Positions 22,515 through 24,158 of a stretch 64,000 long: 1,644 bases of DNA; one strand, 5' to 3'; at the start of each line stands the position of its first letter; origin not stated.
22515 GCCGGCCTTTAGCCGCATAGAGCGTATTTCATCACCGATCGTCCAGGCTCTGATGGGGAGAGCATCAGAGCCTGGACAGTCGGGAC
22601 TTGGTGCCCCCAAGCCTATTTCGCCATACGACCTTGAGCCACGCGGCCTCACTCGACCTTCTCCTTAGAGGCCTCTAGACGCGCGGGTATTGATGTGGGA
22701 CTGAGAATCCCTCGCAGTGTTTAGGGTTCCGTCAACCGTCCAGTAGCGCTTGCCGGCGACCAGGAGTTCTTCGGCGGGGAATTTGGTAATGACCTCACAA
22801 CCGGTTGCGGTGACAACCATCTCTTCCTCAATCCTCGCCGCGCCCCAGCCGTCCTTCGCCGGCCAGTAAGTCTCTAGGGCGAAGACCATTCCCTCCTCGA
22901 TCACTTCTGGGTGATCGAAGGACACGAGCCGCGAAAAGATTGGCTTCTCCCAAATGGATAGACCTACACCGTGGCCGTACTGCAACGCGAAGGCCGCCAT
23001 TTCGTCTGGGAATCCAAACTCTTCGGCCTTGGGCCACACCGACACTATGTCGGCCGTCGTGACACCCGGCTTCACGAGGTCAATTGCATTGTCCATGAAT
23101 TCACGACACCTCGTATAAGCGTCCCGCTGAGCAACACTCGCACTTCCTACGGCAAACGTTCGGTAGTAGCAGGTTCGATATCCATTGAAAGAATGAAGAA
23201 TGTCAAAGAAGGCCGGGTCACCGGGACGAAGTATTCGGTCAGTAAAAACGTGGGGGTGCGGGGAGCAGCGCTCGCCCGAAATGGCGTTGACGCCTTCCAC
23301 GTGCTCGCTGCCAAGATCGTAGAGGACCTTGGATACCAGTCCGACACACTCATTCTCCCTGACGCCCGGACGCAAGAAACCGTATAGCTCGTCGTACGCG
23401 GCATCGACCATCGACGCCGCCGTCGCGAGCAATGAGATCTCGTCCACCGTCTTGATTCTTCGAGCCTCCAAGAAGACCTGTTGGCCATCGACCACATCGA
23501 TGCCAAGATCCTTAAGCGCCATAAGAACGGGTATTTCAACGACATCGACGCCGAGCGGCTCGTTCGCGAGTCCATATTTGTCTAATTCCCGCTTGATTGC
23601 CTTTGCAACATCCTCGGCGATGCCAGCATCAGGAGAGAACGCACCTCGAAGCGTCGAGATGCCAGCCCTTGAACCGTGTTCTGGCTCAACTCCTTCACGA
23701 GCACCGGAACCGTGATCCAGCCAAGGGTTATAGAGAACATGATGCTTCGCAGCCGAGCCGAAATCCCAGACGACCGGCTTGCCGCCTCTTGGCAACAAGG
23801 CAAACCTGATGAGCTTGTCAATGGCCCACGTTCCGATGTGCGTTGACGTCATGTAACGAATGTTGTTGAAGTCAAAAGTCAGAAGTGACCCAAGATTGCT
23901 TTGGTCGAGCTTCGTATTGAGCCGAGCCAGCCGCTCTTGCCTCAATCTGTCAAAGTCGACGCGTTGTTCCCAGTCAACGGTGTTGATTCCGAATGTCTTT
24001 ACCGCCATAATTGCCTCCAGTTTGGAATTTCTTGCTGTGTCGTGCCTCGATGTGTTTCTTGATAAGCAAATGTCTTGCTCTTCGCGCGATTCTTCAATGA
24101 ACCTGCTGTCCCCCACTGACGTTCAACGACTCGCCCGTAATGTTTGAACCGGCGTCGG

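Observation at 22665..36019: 12-kb redox-rich operon of unknown substrate (cupin-ABC-3xMDR-VOC-LLM-SDR-M24) under an XRE-cupin regulator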

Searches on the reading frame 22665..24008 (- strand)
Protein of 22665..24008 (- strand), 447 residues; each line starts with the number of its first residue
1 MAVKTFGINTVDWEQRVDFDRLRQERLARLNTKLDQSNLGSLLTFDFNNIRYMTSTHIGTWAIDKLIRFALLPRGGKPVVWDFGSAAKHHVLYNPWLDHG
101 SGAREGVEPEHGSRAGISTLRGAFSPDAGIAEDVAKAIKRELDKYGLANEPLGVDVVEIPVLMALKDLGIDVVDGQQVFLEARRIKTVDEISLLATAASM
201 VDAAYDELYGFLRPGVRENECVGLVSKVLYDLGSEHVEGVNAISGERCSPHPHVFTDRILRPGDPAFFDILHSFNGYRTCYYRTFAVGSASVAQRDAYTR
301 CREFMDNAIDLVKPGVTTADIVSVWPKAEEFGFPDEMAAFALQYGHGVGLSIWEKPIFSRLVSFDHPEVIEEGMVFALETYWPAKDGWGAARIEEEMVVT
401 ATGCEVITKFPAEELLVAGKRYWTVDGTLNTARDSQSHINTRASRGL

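Call 6: search_protein_families(library=pfam, proteins=[window:22665-24008:-])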
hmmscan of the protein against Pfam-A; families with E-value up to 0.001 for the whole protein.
window:22665-24008:- (447 aa): 1 family
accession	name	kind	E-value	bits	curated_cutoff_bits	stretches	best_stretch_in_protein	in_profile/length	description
PF00557.29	Peptidase_M24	-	6.7e-38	131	23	1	194-401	3-208/208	Metallopeptidase family M24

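Call 7: search_protein_families(library=ncbifam, proteins=[window:22665-24008:-])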
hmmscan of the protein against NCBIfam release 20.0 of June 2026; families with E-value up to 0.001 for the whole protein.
window:22665-24008:- (447 aa): 12 families
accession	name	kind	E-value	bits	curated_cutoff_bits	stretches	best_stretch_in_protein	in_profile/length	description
NF043017.1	DimsulpropLyDddP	equivalog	2.8e-32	112.1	600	1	18-416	50-442/443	dimethylsulfonioproprionate lyase DddP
NF040821.1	dipep_PepQ_Arch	equivalog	1.5e-20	73.5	630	1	177-411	114-342/346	Xaa-Pro dipeptidase PepQ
NF038259.1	ectoine_DoeA_2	exception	6.9e-15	54.6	575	1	173-411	141-380/386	ectoine hydrolase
NF007310.0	PRK09795.1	equivalog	1.2e-14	53.9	393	1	182-416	124-357/361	aminopeptidase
NF011720.0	PRK15173.1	subfamily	2.2e-12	46.6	420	1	170-413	100-338/343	peptidase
NF011173.0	PRK14575.1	equivalog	2.6e-12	46.4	850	1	170-413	163-401/406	putative peptidase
TIGR02993.1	ectoine_eutD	equivalog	4.9e-12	45.7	613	1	182-413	155-386/391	ectoine hydrolase DoeA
TIGR00500.1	met_pdase_I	equivalog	1.7e-11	44.1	171.35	1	254-380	78-201/247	type I methionyl aminopeptidase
NF011174.0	PRK14576.1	subfamily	7.6e-10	38.2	487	1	169-410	161-397/405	putative endopeptidase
NF008131.0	PRK10879.1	equivalog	1.9e-07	30.2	465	1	172-321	160-311/438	Xaa-Pro aminopeptidase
NF008970.0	PRK12318.1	equivalog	3.6e-05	23.2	267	0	259-380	125-242/291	methionyl aminopeptidase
NF009533.0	PRK12897.1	equivalog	0.00071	19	488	0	185-380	4-202/248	type I methionyl aminopeptidase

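Call 8: find_homologous_proteins(query=window:22665-24008:-)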
Query window:22665-24008:- (447 aa): 8000 proteins with E <= 0.001 among 8000 candidates; the best 120 are listed.
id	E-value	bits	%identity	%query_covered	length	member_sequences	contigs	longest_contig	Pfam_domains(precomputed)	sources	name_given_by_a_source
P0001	2.3e-288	974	94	100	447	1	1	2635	PF00557.30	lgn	-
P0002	8.9e-287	969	92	100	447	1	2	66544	PF00557.30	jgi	jgi:Xaa-Pro aminopeptidase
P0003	6.4e-286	966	92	100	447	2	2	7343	PF00557.30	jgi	-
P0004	3.3e-285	964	92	100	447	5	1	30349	PF00557.30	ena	-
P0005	1.3e-284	962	92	100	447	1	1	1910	PF00557.30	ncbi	-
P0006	7.3e-284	960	91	100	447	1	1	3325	PF00557.30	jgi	jgi:Xaa-Pro aminopeptidase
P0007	1.2e-283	959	92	100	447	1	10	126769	PF00557.30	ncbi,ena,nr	ncbi:MAG: aminopeptidase P family protein [Acidobacteriota bacterium]|nr:Xaa-Pro peptidase family pr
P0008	1.2e-283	959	92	100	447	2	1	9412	PF00557.30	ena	-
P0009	1.6e-283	958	92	100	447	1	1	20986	PF00557.30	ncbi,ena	-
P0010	3.9e-283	957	92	100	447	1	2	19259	PF00557.30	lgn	-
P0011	5.6e-283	957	92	100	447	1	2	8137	PF00557.30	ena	-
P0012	8.1e-283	956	92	100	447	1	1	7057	PF00557.30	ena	-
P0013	1.4e-282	955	91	100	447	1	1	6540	PF00557.30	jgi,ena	jgi:Xaa-Pro aminopeptidase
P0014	2.1e-282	955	92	100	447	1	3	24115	PF00557.30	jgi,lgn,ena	-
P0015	4.4e-282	954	90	100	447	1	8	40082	PF00557.30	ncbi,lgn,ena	-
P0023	4.0e-277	937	90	100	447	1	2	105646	PF00557.30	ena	-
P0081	1.4e-242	823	80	100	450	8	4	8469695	PF00557.30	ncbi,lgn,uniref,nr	ncbi:M24 family metallopeptidase [Streptomyces griseiscabiei]|uniref:M24 family metallopeptidase n=1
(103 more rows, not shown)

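Call 11: find_encoding_contigs(protein=P0081, flank=10000, max_places=3)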
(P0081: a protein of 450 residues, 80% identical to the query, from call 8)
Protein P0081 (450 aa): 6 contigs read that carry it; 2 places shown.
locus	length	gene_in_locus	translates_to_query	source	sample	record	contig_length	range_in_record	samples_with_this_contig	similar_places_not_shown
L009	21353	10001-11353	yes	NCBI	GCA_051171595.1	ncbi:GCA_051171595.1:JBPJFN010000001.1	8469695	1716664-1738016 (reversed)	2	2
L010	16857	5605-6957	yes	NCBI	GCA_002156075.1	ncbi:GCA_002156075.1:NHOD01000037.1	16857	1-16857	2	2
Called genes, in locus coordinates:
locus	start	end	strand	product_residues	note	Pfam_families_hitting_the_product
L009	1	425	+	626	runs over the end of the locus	PF19291:TREH_N, PF00723:Glyco_hydro_15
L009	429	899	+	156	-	PF00520:Ion_trans, PF07885:Ion_trans_2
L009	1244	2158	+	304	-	PF13410:GST_C_2, PF00043:GST_C (weak)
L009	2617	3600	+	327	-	PF00528:BPD_transp_1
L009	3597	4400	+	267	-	PF13555:AAA_29 (faint), PF00005:ABC_tran, PF02463:SMC_N (faint), PF13304:AAA_21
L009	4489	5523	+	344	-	PF00497:SBP_bac_3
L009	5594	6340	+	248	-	PF00583:Acetyltransf_1, PF13527:Acetyltransf_9 (weak), PF13673:Acetyltransf_10 (weak), PF08445:FR47, PF12746:GNAT_acetyltran (weak), PF13508:Acetyltransf_7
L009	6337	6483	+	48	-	-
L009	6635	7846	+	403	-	PF00296:Bac_luciferase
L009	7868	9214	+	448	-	PF00296:Bac_luciferase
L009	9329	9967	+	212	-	PF01381:HTH_3, PF12844:HTH_19, PF13443:HTH_26, PF13560:HTH_31, PF07883:Cupin_2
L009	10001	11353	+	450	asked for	PF00557:Peptidase_M24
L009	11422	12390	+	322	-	PF00676:E1_dh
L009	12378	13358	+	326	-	PF02779:Transket_pyr, PF02780:Transketolase_C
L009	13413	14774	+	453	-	PF01979:Amidohydro_1, PF07969:Amidohydro_3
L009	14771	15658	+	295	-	PF12973:Cupin_7 (faint), PF00190:Cupin_1 (faint), PF05899:Cupin_3 (faint), PF07883:Cupin_2, PF02311:AraC_binding (weak), PF07883:Cupin_2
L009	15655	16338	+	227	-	PF00106:adh_short, PF08659:KR (weak), PF13561:adh_short_C2, PF23441:SDR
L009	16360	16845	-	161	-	PF00210:Ferritin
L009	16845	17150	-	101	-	PF02467:Whib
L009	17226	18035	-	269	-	PF12146:Hydrolase_4, PF00561:Abhydrolase_1, PF12697:Abhydrolase_6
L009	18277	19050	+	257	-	PF01925:TauE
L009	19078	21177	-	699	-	PF06609:TRI12, PF00083:Sugar_tr, PF07690:MFS_1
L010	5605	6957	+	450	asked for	PF00557:Peptidase_M24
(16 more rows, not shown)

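Call 12: find_encoding_contigs(protein=P0007, flank=10000, max_places=3)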
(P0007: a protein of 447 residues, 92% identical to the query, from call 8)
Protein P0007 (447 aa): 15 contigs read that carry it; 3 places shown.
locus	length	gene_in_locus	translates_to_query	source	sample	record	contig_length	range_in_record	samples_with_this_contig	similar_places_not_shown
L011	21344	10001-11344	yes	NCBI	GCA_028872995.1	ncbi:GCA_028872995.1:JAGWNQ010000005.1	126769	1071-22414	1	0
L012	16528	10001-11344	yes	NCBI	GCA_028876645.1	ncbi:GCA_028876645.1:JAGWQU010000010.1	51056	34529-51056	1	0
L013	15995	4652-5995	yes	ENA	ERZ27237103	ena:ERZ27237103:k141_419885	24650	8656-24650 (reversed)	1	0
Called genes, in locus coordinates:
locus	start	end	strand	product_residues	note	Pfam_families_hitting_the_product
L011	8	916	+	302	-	PF00005:ABC_tran, PF13304:AAA_21, PF26919:ABC-like_C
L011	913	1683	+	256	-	PF01061:ABC2_membrane, PF12698:ABC2_membrane_3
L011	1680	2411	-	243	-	PF12844:HTH_19, PF13560:HTH_31, PF01381:HTH_3, PF13443:HTH_26 (faint), PF07883:Cupin_2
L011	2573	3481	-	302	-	PF07883:Cupin_2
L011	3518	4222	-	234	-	PF00106:adh_short, PF23441:SDR, PF08659:KR, PF13561:adh_short_C2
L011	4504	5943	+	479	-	PF01979:Amidohydro_1, PF07969:Amidohydro_3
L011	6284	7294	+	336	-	PF13407:Peripla_BP_4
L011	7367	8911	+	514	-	PF00005:ABC_tran, PF13304:AAA_21 (faint), PF00005:ABC_tran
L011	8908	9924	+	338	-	PF02653:BPD_transp_2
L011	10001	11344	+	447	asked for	PF00557:Peptidase_M24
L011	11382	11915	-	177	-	PF14016:DUF4232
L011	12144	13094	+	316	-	PF00561:Abhydrolase_1, PF12146:Hydrolase_4, PF12697:Abhydrolase_6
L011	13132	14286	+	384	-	PF04188:Mannosyl_trans2 (weak)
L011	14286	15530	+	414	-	PF09594:GT87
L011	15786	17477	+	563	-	PF03460:NIR_SIR_ferr, PF01077:NIR_SIR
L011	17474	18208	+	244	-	PF00590:TP_methylase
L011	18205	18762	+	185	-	PF13241:NAD_binding_7, PF14824:Sirohm_synth_M (weak)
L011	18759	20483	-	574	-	PF07690:MFS_1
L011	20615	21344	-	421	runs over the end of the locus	PF00083:Sugar_tr (faint), PF07690:MFS_1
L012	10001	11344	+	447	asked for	PF00557:Peptidase_M24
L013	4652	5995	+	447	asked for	PF00557:Peptidase_M24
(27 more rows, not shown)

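Call 15: find_encoding_contigs(protein=P0002, flank=10000, max_places=3)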
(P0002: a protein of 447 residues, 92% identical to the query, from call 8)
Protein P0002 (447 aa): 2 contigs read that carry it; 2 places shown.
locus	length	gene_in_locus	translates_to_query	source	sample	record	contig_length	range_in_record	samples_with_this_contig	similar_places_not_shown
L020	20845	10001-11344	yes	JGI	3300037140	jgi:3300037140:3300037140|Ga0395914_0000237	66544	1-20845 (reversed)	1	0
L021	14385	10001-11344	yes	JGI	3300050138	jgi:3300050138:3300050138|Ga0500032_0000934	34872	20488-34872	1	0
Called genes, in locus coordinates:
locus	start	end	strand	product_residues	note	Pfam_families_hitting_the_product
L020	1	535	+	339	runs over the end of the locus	PF02653:BPD_transp_2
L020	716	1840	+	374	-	PF13407:Peripla_BP_4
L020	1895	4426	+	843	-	PF00005:ABC_tran, PF13304:AAA_21 (faint), PF00005:ABC_tran, PF02653:BPD_transp_2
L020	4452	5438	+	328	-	PF08240:ADH_N, PF16912:Glu_dehyd_C (faint), PF01266:DAO (weak), PF00107:ADH_zinc_N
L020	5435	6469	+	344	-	PF08240:ADH_N, PF00107:ADH_zinc_N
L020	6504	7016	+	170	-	PF00903:Glyoxalase, PF13468:Glyoxalase_3, PF13669:Glyoxalase_4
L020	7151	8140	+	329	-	PF08240:ADH_N, PF16912:Glu_dehyd_C (weak), PF00107:ADH_zinc_N, PF13602:ADH_zinc_N_2 (weak)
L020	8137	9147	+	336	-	PF00296:Bac_luciferase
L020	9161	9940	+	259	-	PF00106:adh_short, PF23441:SDR (weak), PF08659:KR, PF13561:adh_short_C2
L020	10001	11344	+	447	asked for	PF00557:Peptidase_M24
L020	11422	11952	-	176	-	PF14016:DUF4232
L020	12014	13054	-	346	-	PF08240:ADH_N, PF00107:ADH_zinc_N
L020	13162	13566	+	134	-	PF00561:Abhydrolase_1 (weak)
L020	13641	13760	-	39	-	-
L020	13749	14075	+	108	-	-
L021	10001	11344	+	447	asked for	PF00557:Peptidase_M24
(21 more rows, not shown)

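Call 16: find_encoding_contigs(protein=P0023, flank=10000, max_places=3)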
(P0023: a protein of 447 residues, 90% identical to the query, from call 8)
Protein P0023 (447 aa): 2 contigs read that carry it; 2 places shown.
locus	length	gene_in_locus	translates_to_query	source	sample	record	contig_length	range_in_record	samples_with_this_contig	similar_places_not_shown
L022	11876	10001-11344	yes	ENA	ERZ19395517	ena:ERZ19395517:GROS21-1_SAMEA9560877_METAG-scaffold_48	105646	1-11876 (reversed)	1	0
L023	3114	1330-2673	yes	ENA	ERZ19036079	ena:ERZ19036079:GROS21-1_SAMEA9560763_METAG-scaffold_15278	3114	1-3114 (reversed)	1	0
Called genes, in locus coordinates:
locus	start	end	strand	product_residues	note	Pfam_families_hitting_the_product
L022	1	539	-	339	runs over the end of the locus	PF02779:Transket_pyr, PF02780:Transketolase_C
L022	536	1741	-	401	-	PF07382:HC2 (weak), PF00676:E1_dh, PF02775:TPP_enzyme_C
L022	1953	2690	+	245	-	PF00230:MIP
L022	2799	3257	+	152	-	-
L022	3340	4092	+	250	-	PF01135:PCMT (weak), PF01209:Ubie_methyltran, PF05175:MTS, PF13489:Methyltransf_23, PF13847:Methyltransf_31, PF08241:Methyltransf_11, PF08242:Methyltransf_12, PF13649:Methyltransf_25, +3 more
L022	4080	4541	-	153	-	PF06737:Transglycosylas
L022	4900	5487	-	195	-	PF03551:PadR, PF10400:Vir_act_alpha_C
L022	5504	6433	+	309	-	PF00005:ABC_tran, PF13304:AAA_21, PF26919:ABC-like_C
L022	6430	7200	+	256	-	PF01061:ABC2_membrane, PF12698:ABC2_membrane_3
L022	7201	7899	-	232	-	PF12844:HTH_19, PF13560:HTH_31, PF01381:HTH_3, PF13443:HTH_26 (weak), PF07883:Cupin_2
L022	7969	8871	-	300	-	PF07883:Cupin_2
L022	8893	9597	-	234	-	PF00106:adh_short, PF08659:KR, PF23441:SDR (weak), PF13561:adh_short_C2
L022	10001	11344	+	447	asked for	PF00557:Peptidase_M24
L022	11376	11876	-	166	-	?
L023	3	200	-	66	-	?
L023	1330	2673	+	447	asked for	PF00557:Peptidase_M24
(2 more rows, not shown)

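Call 17: search_solved_structures(query=window:22665-24008:-, max_evalue=0.00001, show_alignments=1)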
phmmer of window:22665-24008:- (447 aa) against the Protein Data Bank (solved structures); distinct sequences matched with E-value up to 0.00001: 63 (the best 60 are shown).
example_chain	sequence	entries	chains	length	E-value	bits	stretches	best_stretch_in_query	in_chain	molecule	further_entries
3q6d_A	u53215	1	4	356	1.7e-22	83.1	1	173-415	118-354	Proline dipeptidase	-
1pv9_A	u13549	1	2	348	1.5e-21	80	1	178-413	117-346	Xaa-Pro dipeptidase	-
5cdl_A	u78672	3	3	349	1.9e-21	79.7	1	182-410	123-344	Proline dipeptidase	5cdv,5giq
5giu_A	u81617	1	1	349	1.9e-21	79.7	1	182-410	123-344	Proline dipeptidase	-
4ege_A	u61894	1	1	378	9.8e-21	77.4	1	162-416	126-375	Dipeptidase PepE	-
4s00_A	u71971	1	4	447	9.4e-20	74.1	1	17-416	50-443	Peptidase M24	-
4s01_A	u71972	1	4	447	2.3e-19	72.9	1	17-416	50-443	Peptidase M24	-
4rzy_A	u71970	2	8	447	2.6e-19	72.6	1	17-416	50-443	Peptidase M24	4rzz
1wy2_A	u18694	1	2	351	2.8e-17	65.9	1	177-412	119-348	Xaa-Pro dipeptidase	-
4b28_A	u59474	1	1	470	3.6e-16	62.3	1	18-416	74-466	METALLOPEPTIDASE, FAMILY M24, PUTATIVE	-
2zsg_A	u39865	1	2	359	3.7e-16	62.3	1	181-413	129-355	Aminopeptidase P, putative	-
7n02_A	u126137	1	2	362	1.7e-14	56.7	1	177-410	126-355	Aminopeptidase P family protein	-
4zng_C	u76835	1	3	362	2e-14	56.6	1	177-410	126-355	Prolidase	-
6xmr_A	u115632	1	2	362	2.1e-14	56.5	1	177-410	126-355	Aminopeptidase P family protein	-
7k3u_A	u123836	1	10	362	2.4e-14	56.3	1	177-410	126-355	Aminopeptidase P family protein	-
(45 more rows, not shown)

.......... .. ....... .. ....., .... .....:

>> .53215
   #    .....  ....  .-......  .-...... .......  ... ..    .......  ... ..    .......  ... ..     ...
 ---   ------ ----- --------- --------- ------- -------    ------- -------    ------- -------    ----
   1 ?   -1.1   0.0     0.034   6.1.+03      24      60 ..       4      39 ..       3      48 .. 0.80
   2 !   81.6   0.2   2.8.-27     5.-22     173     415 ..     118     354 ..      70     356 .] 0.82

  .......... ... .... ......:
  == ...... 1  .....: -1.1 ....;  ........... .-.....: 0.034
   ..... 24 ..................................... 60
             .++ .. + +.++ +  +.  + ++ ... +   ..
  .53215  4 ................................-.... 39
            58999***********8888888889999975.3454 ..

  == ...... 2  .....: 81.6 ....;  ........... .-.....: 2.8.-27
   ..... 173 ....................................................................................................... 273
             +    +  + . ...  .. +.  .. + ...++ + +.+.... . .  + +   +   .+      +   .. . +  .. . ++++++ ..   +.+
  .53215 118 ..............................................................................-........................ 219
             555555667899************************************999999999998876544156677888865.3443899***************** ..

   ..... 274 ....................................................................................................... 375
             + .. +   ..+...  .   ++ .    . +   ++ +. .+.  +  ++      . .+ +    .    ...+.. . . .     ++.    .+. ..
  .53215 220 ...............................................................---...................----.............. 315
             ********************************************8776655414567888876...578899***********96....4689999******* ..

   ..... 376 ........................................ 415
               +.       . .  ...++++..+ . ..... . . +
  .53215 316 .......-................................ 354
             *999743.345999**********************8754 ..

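Call 20: search_protein_families(library=ncbifam, proteins=[L011:4504-5943:+, L011:2573-3481:-, L011:3518-4222:-, L011:6284-7294:+, L009:11422-12390:+, L009:6635-7846:+, L009:7868-9214:+], max_evalue=1e-10)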
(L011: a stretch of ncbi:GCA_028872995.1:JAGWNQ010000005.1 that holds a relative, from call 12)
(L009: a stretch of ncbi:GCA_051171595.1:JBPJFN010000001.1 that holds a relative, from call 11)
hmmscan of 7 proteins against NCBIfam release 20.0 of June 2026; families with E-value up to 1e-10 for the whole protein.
L011:4504-5943:+ (479 aa): 24 families
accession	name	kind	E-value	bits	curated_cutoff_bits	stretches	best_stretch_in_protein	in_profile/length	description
NF006056.0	PRK08204.1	subfamily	1.9e-115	386.2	391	1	18-453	5-445/449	hypothetical protein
NF005557.0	PRK07228.1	equivalog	5.6e-42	144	522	2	232-451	229-440/445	5'-deoxyadenosine deaminase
NF004701.0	PRK06038.1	equivalog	5.6e-39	134.1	609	2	18-169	6-148/432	N-ethylammeline chlorohydrolase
NF006055.0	PRK08203.1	equivalog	1.5e-36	126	532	2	239-448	254-450/455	8-oxoguanine deaminase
NF009059.0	PRK12393.1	equivalog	5.2e-29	101.3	543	2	239-449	258-456/460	amidohydrolase family protein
NF006252.0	PRK08393.1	equivalog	7e-29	101.1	617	2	19-168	4-144/424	N-ethylammeline chlorohydrolase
NF006549.0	PRK09045.1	equivalog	1.1e-26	93.4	540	1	241-439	242-430/444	TRZ/ATZ family hydrolase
TIGR02967.1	guan_deamin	equivalog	4.6e-25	88.4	375.4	1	242-395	229-369/401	guanine deaminase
NF005540.0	PRK07203.1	equivalog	7.6e-25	87.4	444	1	18-165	2-157/444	putative aminohydrolase SsnA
NF004995.0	PRK06380.1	subfamily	1.5e-24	86.8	567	1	19-138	4-119/418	metal-dependent hydrolase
TIGR03314.1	Se_ssnA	subfamily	2.4e-24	86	455.5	1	18-138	1-128/441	putative selenium metabolism protein SsnA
NF004801.0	PRK06151.1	subfamily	1.4e-22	80.2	416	1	219-458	231-472/491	chlorohydrolase family protein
NF006681.0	PRK09229.1-2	equivalog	5.4e-22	78.1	362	1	235-432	248-433/451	formimidoylglutamate deiminase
NF006679.0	PRK09228.1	subfamily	2.7e-21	75.9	351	1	243-394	255-393/433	guanine deaminase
NF005211.0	PRK06687.1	equivalog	1.2e-19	70.4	703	1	240-434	234-419/419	TRZ/ATZ family protein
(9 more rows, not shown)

L011:2573-3481:- (302 aa): 0 families

L011:3518-4222:- (234 aa): 69 families (the best 25 are shown)
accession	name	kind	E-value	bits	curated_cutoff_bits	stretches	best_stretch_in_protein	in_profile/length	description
NF005449.0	PRK07041.1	equivalog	3.6e-36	125.2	257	1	7-230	7-236/240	SDR family oxidoreductase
NF005559.1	PRK07231.1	subfamily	8.8e-26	90.9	215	1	7-232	4-248/249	glucose 1-dehydrogenase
NF009466.0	PRK12826.1-2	subfamily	7.9e-24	84.5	222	1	7-230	3-243/248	3-oxoacyl-ACP reductase FabG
NF005067.0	PRK06484.1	equivalog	4.5e-23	81.6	713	1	2-231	4-251/524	short chain dehydrogenase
NF047420.2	EF_P_mod_YmfI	equivalog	2e-22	80.1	238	1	10-231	2-235/236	elongation factor P 5-aminopentanone reductase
NF005893.0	PRK07856.1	equivalog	2.2e-22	79.6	255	1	6-230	8-240/255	SDR family oxidoreductase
NF006597.0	PRK09134.1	equivalog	6.7e-20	71.4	281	1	3-230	8-246/261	SDR family oxidoreductase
NF004778.0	PRK06124.1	equivalog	2.1e-19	69.9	303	1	8-232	12-253/256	SDR family oxidoreductase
NF005075.0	PRK06500.1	equivalog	3.5e-19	69.2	336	1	7-230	6-245/249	SDR family oxidoreductase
NF009468.0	PRK12826.1-4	equivalog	4.5e-19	69.2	318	1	4-231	4-247/256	SDR family oxidoreductase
NF006598.0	PRK09135.1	equivalog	1.6e-18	67.2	288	1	6-230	5-244/249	pteridine reductase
NF005754.0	PRK07578.1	equivalog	1.5e-17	64.1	167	1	10-181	3-160/200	short chain dehydrogenase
TIGR01830.1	3oxo_ACP_reduc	equivalog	1.5e-17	64.1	297.75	1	10-230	1-237/239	3-oxoacyl-[acyl-carrier-protein] reductase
NF052558.1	MBtsdlDhBudC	equivalog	2.9e-17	63.1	270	1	9-230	5-240/250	meso-2,3-butanediol dehydrogenase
TIGR01832.1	kduD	equivalog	4.6e-17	62.3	338.85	1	8-233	6-247/248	2-dehydro-3-deoxy-D-gluconate 5-dehydrogenase KduD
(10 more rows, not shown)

L011:6284-7294:+ (336 aa): 2 families
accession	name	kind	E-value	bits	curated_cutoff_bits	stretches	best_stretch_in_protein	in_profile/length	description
NF007254.0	PRK09701.1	equivalog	4.6e-18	65.4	335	1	26-308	17-294/311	D-allose transporter substrate-binding protein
NF007936.0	PRK10653.1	equivalog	5.1e-11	42.4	337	0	16-313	7-288/295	ribose ABC transporter substrate-binding protein RbsB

L009:11422-12390:+ (322 aa): 2 families
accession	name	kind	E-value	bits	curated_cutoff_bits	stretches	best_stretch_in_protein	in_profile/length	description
TIGR03182.1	PDH_E1_alph_y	equivalog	1.3e-99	333.2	393.85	1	4-313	2-314/315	pyruvate dehydrogenase (acetyl-transferring) E1 component subunit alpha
TIGR03181.1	PDH_E1_alph_x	equivalog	5.8e-68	229.3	411.35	1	2-314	22-328/341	pyruvate dehydrogenase (acetyl-transferring) E1 component subunit alpha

L009:6635-7846:+ (403 aa): 2 families
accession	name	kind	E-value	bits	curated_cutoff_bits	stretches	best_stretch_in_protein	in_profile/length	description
TIGR03860.1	FMN_nitrolo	subfamily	3.7e-77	259.9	279.7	2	15-317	2-290/422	NtaA/DmoA family FMN-dependent monooxygenase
TIGR03619.1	F420_Rv2161c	subfamily_domain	1.4e-12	47.8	166.9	0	82-161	39-120/247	TIGR03619 family F420-dependent LLM class oxidoreductase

L009:7868-9214:+ (448 aa): 7 families
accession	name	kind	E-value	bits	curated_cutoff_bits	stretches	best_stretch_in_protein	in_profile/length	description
TIGR03860.1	FMN_nitrolo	subfamily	1.4e-129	432.6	279.7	1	16-441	9-422/422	NtaA/DmoA family FMN-dependent monooxygenase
TIGR04021.1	LLM_DMSO2_sfnG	equivalog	2.3e-23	83.1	382.95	1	10-291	3-252/350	dimethylsulfone monooxygenase SfnG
TIGR03612.1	RutA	equivalog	4.4e-21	75.7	498.3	1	35-279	28-246/355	pyrimidine utilization protein A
TIGR03619.1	F420_Rv2161c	subfamily_domain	4.8e-19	68.9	166.9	1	39-302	2-243/247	TIGR03619 family F420-dependent LLM class oxidoreductase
TIGR03565.1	alk_sulf_monoox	equivalog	4.4e-18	65.4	518.2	1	77-286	54-238/346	FMNH2-dependent alkanesulfonate monooxygenase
NF001939.1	PRK00719.1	subfamily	1.2e-17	63.8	510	1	77-265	54-220/373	alkanesulfonate monooxygenase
TIGR03560.1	F420_Rv1855c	subfamily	9.5e-11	41.9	231.4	0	33-165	11-139/227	TIGR03560 family F420-dependent LLM class oxidoreductase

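Call 54: search_solved_structures(query=L011:4504-5943:+, max_evalue=1e-20)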
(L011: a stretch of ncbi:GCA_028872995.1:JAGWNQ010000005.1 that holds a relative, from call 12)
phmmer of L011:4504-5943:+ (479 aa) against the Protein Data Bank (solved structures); distinct sequences matched with E-value up to 1e-20: 1.
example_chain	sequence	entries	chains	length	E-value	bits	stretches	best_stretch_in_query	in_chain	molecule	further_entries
4v1x_A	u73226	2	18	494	2e-27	99.7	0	349-443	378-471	ATRAZINE CHLOROHYDROLASE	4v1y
